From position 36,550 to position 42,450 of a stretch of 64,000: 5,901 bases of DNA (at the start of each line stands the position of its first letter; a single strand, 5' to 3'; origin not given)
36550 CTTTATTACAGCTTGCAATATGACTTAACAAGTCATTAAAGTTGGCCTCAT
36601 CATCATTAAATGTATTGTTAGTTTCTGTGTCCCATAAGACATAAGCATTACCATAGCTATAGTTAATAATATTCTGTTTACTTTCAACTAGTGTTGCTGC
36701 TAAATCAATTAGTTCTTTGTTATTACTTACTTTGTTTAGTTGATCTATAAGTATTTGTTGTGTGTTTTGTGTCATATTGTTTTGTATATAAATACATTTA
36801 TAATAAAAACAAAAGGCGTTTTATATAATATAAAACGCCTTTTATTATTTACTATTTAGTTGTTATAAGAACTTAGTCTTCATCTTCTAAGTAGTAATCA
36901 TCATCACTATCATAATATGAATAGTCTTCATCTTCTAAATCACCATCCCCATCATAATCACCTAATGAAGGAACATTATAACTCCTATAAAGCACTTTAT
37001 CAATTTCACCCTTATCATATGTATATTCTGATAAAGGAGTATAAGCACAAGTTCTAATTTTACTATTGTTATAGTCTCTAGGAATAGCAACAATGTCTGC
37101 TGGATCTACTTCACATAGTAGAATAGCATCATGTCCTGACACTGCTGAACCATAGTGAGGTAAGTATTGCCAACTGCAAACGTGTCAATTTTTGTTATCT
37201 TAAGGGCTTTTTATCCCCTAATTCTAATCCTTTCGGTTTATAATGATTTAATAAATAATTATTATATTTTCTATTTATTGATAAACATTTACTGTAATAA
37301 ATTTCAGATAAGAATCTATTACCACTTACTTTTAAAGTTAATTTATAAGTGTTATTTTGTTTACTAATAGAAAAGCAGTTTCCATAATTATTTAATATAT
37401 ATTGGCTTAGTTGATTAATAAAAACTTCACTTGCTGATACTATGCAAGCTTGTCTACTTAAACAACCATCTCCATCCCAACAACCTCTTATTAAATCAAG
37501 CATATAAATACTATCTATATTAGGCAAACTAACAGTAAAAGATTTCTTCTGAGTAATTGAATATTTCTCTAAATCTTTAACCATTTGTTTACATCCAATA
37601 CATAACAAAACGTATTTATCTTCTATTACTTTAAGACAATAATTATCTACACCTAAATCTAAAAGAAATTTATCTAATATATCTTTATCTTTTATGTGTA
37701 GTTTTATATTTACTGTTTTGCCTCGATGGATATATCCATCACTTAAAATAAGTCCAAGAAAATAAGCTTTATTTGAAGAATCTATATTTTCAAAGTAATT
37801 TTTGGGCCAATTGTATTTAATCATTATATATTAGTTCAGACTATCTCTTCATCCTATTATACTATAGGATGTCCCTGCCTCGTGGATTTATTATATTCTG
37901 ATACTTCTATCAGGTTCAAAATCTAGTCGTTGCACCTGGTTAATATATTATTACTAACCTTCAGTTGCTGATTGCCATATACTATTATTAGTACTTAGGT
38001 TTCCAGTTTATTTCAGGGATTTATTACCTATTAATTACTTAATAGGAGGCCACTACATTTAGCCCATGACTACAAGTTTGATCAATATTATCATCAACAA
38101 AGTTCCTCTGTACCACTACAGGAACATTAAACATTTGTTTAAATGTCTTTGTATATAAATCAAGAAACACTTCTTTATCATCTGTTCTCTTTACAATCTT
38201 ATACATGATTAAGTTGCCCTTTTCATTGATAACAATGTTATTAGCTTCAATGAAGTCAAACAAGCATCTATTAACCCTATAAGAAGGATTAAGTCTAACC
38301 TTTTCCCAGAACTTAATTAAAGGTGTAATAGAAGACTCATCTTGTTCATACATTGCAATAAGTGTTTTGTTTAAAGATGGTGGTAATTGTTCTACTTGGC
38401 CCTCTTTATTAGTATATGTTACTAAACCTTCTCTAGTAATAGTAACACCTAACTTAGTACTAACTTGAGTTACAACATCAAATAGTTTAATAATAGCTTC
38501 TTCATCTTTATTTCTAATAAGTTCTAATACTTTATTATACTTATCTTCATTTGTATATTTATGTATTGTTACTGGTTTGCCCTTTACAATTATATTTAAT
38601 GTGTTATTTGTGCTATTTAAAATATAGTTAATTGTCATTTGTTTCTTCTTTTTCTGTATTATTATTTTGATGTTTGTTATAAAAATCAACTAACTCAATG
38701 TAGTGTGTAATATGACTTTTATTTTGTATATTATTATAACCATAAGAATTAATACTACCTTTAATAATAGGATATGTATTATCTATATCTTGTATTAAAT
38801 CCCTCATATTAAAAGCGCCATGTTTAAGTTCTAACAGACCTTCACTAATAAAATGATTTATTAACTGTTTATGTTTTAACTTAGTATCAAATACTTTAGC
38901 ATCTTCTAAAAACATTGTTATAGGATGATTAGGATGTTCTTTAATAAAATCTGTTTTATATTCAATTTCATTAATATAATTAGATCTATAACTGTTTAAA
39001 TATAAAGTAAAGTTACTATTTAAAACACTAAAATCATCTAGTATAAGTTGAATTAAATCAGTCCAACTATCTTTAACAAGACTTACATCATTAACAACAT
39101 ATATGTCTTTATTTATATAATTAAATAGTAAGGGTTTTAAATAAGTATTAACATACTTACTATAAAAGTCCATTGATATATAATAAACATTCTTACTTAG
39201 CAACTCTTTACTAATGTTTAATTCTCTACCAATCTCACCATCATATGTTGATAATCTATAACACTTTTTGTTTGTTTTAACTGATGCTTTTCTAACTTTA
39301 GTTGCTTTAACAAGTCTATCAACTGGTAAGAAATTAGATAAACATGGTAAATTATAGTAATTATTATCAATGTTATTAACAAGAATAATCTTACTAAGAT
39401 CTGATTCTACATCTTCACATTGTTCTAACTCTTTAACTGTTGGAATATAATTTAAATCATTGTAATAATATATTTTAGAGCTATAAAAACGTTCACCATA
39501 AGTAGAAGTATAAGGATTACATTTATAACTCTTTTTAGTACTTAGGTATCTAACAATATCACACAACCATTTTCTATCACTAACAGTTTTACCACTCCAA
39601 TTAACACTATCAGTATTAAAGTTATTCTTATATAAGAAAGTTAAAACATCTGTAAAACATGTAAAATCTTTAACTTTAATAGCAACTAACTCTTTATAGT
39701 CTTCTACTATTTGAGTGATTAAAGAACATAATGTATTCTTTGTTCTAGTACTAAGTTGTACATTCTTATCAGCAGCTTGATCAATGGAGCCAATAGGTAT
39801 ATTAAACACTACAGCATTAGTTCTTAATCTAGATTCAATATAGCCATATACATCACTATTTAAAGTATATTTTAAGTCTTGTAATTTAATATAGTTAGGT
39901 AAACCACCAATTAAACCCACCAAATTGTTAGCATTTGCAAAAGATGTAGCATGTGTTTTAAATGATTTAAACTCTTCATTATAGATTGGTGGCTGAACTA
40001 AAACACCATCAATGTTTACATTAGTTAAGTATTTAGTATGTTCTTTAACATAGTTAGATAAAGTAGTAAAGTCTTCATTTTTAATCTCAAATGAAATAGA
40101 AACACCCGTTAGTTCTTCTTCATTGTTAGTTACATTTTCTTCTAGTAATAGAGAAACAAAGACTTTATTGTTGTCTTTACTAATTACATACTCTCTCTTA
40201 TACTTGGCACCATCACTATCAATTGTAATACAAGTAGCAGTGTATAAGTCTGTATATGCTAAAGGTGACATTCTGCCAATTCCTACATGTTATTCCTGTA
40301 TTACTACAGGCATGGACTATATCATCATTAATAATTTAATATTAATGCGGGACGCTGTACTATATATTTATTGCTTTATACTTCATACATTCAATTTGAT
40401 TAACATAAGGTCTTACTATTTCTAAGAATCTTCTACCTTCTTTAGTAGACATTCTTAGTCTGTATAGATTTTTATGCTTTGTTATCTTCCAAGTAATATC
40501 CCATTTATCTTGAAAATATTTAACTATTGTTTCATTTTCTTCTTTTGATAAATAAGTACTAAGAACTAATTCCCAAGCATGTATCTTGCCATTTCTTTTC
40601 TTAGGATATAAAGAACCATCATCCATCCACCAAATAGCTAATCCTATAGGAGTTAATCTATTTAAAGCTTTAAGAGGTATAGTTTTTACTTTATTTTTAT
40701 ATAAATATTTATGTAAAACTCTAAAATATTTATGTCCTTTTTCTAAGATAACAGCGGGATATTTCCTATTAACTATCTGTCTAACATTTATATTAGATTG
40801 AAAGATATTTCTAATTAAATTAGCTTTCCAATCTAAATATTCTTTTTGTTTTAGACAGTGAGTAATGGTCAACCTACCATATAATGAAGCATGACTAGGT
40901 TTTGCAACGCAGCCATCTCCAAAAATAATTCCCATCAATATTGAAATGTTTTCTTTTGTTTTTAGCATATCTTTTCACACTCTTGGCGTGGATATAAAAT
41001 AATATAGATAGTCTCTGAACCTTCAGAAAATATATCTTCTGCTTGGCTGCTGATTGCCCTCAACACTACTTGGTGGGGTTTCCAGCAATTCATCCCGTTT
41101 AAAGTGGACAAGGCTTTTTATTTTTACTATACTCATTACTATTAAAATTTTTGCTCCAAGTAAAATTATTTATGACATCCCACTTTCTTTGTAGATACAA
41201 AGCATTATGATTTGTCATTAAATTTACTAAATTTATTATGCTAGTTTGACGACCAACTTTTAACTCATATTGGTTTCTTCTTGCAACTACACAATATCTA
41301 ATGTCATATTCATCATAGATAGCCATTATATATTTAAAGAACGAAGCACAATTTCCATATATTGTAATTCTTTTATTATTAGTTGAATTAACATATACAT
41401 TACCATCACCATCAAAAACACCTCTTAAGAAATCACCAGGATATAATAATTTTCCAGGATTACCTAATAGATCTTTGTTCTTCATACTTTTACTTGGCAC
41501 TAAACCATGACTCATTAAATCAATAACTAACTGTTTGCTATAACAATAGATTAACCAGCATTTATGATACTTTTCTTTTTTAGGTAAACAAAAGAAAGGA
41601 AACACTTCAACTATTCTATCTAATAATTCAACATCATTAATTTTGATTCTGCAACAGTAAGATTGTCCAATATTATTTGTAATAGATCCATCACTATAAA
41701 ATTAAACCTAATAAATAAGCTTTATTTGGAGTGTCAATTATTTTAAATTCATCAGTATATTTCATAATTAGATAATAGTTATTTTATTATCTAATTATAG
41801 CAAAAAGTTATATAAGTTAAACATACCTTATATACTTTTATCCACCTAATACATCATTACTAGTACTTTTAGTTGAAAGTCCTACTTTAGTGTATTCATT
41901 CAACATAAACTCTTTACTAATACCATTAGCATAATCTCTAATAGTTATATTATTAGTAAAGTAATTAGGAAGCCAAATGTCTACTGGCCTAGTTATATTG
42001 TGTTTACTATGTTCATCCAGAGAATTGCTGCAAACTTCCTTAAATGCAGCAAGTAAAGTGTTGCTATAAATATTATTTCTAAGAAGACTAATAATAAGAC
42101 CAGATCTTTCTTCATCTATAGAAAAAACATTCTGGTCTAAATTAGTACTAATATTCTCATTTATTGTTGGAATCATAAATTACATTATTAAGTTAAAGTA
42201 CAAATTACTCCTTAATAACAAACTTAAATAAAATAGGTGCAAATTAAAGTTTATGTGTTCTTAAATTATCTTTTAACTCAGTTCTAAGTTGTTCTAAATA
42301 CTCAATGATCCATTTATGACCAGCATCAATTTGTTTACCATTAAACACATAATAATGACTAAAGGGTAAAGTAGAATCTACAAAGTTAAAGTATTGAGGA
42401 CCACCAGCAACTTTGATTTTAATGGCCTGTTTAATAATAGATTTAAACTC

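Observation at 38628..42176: GyrB-like GHKL ATPase gene interrupted by about 1.55 kb of intron sequence carrying two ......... endonuclease genes, one decaying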

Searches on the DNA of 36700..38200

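Call 26: search_rna_families(source=window, start=36700, end=38200, threshold=evalue, max_evalue=1, show_alignments=3)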
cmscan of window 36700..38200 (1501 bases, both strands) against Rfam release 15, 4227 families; matches with E-value up to 1: 5.
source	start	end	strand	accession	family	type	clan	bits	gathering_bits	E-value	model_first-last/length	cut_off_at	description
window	37817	38070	-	RF00028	Intron_gpI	Intron;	-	46.6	50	2.5e-10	1-253/253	no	Group I catalytic intron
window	36806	36847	-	RF00823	lsy-6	Gene; miRNA;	-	23.4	60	0.038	1-74/74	no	lsy-6 microRNA precursor family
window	36813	36843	+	RF03339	mir-3047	Gene; miRNA;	-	20.9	53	0.45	1-61/61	no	mir-3047 microRNA precursor family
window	36811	36841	-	RF03339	mir-3047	Gene; miRNA;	-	20.9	53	0.45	1-61/61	no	mir-3047 microRNA precursor family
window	36809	36887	-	RF02397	sau-5971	Gene; sRNA;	-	20.8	90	0.82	1-96/96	no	Staphylococcus sRNA sau-5971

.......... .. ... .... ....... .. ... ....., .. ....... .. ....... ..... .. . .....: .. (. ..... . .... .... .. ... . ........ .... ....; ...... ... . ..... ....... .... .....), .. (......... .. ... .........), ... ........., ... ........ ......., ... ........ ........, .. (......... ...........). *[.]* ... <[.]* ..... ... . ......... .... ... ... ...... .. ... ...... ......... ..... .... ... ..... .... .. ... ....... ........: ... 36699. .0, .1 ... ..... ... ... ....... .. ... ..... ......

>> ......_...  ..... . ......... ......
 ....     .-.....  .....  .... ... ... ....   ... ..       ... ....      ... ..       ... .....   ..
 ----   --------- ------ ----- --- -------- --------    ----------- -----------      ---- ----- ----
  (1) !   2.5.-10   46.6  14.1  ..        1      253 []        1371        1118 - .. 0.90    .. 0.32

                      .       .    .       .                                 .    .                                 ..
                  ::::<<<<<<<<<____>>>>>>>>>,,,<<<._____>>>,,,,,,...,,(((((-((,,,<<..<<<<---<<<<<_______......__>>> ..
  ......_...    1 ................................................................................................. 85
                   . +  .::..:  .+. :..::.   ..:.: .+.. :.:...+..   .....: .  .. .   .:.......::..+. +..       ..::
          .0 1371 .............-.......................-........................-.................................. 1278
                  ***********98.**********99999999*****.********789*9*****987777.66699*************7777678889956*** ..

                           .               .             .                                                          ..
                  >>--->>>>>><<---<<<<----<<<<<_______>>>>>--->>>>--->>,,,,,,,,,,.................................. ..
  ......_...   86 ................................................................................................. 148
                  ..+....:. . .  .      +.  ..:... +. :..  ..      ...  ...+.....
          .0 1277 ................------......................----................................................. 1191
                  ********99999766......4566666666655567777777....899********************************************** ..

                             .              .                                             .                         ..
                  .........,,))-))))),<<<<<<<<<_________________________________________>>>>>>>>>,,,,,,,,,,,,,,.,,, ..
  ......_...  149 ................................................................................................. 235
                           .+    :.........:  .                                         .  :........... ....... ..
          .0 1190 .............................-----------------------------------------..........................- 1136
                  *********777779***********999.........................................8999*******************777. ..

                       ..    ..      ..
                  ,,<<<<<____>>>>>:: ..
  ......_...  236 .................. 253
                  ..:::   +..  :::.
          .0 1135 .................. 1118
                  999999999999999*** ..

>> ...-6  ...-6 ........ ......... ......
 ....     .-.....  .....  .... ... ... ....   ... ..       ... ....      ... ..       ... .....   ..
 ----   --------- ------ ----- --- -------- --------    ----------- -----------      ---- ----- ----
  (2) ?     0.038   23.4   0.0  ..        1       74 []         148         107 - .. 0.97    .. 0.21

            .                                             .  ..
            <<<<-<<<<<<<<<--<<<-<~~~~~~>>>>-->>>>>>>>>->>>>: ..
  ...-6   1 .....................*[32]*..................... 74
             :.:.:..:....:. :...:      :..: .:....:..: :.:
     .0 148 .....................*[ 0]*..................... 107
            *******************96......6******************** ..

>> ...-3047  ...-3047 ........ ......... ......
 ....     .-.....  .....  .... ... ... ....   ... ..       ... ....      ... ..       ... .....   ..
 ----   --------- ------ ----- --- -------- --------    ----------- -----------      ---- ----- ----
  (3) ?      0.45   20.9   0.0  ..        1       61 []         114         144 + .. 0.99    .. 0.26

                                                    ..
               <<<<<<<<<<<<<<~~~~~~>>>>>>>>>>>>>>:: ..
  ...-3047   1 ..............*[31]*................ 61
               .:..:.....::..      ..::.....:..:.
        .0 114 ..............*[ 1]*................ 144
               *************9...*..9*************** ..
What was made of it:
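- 36873..38638 (-): The neighbouring gene rIIB, itself split by a second group I intron (38060..37186, 875 nt) that carries a third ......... gene (37824..37195). Rfam 46.6 bits, E 2.5e-10 (call 26).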

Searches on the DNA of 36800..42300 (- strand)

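Call 9: search_dna_similar(query=window:36800-42300:-, collection=phages, mode=near, max_rows=20)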
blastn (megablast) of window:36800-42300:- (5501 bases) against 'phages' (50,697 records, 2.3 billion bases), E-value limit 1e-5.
No match.
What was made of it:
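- Tried and rejected: No match (call 9).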

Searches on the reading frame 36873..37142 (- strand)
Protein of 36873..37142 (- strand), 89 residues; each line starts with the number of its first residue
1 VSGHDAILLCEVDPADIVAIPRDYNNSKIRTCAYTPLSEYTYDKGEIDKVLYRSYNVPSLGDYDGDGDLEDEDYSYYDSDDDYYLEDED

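Call 8: search_protein_families(library=phrogs, proteins=[window:36873-37142:-], max_evalue=0.01)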
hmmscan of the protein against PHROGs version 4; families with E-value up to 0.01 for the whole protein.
window:36873-37142:- (89 aa): 5 families
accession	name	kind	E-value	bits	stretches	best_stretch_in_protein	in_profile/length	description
phrog_36818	-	lysis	3.2e-10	40.9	1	4-43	109-148/163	RIIB lysis inhibitor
phrog_609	-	lysis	5e-09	35.7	1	3-44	1007-1048/1055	RIIB lysis inhibitor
phrog_3803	-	lysis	1.8e-08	35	1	6-42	478-514/530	RIIB lysis inhibitor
phrog_11221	-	lysis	1.5e-05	25.4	1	4-39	201-236/543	RIIB lysis inhibitor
phrog_2886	-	lysis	0.00011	22.3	1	5-39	298-331/552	RIIB lysis inhibitor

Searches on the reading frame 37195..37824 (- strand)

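Call 6: search_protein_families(library=pfam, proteins=[window:37195-37824:-], max_evalue=1)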
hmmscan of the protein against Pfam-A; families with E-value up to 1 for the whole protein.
window:37195-37824:- (209 aa): 6 families
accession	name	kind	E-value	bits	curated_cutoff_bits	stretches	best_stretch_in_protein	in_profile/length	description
PF14528.11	LAGLIDADG_3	-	1.6e-07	31.9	22.5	2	19-53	4-39/82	LAGLIDADG-like domain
PF08772.16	Zn_ribbon_NOB1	-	0.019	15.5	24.9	0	70-87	6-23/72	Nin one binding (NOB1) Zn-ribbon like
PF14527.11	LAGLIDADG_WhiA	-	0.043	14.4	23.2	0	128-167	26-64/93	WhiA LAGLIDADG-like domain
PF05204.19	Hom_end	-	0.056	14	21.1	0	20-50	16-46/110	Homing endonuclease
PF16224.10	DUF4883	-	0.15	12.9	27.1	1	134-184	43-93/119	DOmain of unknown function (DUF4883)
PF22164.2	Dark_WHD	-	0.22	12.3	27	0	80-103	32-59/63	Dark, winged-helix domain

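Call 8: search_protein_families(library=phrogs, proteins=[window:37195-37824:-], max_evalue=0.01)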
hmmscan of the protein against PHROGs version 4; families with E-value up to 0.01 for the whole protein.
window:37195-37824:- (209 aa): 1 family
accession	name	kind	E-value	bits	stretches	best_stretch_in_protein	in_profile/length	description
phrog_4645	-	DNA, RNA and nucleotide metabolism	6.4e-36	125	1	2-190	92-300/308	endonuclease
